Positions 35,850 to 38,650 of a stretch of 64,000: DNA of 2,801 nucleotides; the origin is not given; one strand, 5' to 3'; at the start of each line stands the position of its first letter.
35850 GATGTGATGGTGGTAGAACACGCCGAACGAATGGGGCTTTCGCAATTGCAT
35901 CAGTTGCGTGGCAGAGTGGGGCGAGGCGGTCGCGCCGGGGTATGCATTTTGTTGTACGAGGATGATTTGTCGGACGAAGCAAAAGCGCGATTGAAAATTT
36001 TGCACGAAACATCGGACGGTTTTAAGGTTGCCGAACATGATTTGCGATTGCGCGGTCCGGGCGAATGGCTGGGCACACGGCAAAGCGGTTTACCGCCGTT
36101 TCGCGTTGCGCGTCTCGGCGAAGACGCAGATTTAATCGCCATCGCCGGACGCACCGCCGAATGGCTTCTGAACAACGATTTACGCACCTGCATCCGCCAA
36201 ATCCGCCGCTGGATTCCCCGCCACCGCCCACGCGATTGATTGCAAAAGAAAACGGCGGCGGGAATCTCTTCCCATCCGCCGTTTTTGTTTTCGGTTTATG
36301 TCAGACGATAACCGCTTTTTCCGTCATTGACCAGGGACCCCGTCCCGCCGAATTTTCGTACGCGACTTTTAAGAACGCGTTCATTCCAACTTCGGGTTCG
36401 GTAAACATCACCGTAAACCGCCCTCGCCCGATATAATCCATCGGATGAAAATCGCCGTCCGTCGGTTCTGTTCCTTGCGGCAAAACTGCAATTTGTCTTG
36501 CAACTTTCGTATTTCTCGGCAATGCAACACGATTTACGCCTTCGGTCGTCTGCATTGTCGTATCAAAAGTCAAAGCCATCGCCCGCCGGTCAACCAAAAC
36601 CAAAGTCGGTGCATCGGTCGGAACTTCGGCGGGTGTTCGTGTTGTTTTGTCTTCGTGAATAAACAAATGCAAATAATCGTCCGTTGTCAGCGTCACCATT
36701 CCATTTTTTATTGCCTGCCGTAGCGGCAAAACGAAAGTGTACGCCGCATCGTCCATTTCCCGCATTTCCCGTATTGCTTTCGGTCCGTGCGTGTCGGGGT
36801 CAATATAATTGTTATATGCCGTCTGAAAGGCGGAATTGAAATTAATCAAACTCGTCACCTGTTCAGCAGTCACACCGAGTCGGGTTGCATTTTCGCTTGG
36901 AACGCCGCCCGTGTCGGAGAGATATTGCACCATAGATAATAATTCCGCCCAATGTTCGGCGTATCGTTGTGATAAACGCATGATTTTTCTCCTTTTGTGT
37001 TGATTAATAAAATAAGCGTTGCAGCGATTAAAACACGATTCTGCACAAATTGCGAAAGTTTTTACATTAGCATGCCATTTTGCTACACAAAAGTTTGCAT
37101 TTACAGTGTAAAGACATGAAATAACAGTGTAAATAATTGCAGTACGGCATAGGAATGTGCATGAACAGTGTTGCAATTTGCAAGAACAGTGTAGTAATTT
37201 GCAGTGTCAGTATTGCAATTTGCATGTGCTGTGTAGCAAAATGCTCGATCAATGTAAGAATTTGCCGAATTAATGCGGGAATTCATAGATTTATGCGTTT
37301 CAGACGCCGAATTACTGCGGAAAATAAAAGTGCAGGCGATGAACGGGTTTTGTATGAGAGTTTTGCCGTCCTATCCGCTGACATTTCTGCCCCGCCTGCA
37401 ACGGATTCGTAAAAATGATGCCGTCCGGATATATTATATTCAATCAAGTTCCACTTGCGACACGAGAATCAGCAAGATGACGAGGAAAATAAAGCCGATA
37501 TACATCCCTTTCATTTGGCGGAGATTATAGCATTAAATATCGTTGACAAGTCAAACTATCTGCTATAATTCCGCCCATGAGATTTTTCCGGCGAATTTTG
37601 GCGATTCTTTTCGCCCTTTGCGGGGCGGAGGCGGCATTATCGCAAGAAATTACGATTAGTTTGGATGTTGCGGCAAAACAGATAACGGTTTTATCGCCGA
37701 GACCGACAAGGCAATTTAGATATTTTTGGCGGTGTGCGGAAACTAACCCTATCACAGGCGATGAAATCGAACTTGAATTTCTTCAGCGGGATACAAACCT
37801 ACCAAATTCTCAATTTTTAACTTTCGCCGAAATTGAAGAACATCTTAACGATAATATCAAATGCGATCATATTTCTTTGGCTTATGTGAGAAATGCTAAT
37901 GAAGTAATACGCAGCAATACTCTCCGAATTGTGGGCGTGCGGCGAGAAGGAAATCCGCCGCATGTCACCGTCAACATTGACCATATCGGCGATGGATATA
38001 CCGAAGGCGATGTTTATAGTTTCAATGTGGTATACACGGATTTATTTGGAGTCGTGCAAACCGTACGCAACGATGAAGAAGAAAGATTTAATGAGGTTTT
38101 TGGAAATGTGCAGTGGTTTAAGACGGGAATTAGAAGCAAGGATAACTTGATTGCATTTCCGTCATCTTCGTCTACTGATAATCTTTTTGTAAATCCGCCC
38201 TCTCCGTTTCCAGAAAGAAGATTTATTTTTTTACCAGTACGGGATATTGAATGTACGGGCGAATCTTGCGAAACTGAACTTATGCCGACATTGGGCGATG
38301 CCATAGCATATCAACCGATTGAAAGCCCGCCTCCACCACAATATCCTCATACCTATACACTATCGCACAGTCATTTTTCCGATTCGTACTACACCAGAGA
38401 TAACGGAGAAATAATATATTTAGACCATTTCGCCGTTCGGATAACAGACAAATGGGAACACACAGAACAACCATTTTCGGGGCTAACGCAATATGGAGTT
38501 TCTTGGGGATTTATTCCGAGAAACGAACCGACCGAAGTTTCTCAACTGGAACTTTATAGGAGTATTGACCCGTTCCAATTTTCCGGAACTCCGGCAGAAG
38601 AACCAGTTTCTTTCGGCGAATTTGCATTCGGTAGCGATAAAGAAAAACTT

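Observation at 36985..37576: AT-rich control region with six iteron-like 22-bp direct repeats upstream of the giant adhesin gene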

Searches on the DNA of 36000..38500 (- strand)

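Call 29: search_rna_families(sources=[L002, L004, L005, L007, L008, L009], threshold=gathering)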
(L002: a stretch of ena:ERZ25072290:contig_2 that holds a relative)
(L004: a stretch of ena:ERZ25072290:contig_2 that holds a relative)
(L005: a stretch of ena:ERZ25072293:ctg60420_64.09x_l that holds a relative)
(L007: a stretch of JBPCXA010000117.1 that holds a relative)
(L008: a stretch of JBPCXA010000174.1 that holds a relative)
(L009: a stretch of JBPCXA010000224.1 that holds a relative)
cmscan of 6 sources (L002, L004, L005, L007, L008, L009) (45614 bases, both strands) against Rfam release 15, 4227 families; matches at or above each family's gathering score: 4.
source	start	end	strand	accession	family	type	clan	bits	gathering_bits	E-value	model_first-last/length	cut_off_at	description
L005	4112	4184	-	RF00005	tRNA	Gene; tRNA;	CL00001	75.4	29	7.4e-15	1-71/71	no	tRNA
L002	10409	10481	-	RF00005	tRNA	Gene; tRNA;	CL00001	72.1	29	5.8e-14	1-71/71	no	tRNA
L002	10133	10214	-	RF00005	tRNA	Gene; tRNA;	CL00001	60.2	29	1.1e-10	1-71/71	no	tRNA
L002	10225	10295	-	RF00005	tRNA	Gene; tRNA;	CL00001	58.4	29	3.6e-10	1-71/71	no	tRNA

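Call 30: search_rna_families(source=window, start=36000, end=38500, threshold=evalue, max_evalue=1)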
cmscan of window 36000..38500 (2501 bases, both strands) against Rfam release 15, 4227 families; matches with E-value up to 1: 2.
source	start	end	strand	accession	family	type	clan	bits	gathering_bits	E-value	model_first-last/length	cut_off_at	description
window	36242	36285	-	RF00489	ctRNA_p42d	Gene; antisense;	-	21.4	50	0.2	1-46/46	no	ctRNA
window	38207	38251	-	RF03050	RAGATH-25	Gene; sRNA;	-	17.5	49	0.48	1-50/50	no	RAGATH-25 RNA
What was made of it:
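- On Known RNA families (Rfam 15): Calls 29 and 30 returned only tRNAs and two sub-threshold chance hits.
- There is no Rfam match (calls 29, 30).
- Tried and rejected: Rfam, at gathering threshold on six loci and at E-value threshold on the window: nothing (calls 29, 30).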
